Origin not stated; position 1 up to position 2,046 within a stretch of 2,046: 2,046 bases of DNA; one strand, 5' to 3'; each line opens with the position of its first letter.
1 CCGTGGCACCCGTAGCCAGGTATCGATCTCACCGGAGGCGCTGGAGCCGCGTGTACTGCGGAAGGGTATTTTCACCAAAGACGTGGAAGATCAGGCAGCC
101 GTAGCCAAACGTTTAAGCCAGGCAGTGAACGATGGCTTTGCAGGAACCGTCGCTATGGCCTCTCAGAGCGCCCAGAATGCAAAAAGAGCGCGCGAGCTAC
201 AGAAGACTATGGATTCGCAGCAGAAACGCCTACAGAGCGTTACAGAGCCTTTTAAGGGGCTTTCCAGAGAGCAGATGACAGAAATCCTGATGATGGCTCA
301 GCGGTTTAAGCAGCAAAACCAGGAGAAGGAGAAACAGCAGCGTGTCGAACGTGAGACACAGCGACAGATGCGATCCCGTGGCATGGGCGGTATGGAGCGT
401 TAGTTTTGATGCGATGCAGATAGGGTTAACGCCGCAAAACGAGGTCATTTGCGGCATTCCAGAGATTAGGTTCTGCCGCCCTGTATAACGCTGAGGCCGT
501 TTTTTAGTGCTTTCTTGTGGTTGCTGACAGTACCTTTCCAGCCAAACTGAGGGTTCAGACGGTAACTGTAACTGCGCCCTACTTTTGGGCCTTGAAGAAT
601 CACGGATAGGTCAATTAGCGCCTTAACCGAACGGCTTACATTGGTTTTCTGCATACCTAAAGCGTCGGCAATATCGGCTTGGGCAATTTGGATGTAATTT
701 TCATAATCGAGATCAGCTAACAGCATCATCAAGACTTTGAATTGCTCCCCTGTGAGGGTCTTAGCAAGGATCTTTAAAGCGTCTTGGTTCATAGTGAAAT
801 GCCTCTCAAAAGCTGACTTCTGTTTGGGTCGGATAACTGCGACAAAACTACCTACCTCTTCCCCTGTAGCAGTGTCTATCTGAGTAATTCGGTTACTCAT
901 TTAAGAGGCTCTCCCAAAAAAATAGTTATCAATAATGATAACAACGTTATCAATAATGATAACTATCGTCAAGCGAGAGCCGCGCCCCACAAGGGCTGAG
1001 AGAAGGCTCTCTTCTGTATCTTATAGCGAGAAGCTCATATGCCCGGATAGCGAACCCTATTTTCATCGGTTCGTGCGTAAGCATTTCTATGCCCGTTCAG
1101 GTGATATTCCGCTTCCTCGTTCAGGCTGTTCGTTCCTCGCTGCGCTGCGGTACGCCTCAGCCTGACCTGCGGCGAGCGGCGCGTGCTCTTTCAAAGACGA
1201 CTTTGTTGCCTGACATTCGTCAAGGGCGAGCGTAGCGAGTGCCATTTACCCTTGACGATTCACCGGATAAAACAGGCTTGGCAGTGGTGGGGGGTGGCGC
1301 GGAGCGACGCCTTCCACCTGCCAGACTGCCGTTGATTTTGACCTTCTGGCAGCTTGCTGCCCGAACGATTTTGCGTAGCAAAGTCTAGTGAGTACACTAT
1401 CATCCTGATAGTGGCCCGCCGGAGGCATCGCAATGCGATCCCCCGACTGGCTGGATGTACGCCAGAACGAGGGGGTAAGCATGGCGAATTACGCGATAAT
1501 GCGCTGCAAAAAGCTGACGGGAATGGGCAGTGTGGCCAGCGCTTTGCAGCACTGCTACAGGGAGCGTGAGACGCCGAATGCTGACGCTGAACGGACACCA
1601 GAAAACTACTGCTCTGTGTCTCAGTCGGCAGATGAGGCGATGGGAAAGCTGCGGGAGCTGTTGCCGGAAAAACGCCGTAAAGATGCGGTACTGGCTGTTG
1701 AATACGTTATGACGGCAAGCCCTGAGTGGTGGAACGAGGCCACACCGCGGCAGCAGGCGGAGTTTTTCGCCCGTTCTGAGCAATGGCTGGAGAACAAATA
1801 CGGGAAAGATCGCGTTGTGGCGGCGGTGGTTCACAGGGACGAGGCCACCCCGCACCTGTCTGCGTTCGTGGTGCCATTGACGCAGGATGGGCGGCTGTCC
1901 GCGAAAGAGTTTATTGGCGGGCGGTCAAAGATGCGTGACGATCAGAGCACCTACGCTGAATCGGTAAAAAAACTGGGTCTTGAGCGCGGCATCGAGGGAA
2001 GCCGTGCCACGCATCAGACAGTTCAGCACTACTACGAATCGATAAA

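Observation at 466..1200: Sharp compositional mosaic between the winged-helix gene and its flanks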

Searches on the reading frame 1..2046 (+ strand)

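Call 59: search_protein_families(library=pfam, proteins=[L002:882-1364:-, L003:742-1224:-, L003:525-755:-, L004:886-1407:-], max_evalue=0.01)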
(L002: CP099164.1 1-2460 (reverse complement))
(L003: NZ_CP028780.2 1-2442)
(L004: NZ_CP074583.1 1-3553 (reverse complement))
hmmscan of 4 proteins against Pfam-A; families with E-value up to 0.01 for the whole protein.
L002:882-1364:- (160 aa): 0 families

L003:742-1224:- (160 aa): 0 families

L003:525-755:- (76 aa): 0 families

L004:886-1407:- (173 aa): 4 families
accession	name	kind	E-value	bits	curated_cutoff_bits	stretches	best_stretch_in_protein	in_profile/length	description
PF05732.17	RepL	-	1.2e-08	35.1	20.3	1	42-134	59-147/164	Firmicute plasmid replication protein (RepL)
PF13730.12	HTH_36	-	0.00044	20.4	25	1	43-87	10-53/55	Helix-turn-helix domain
PF08279.18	HTH_11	-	0.0064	16.8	25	0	62-86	18-42/55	HTH domain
PF17798.6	TRIF-NTD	-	0.0086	16.8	23.1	0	53-120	80-145/157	TRIF N-terminal domain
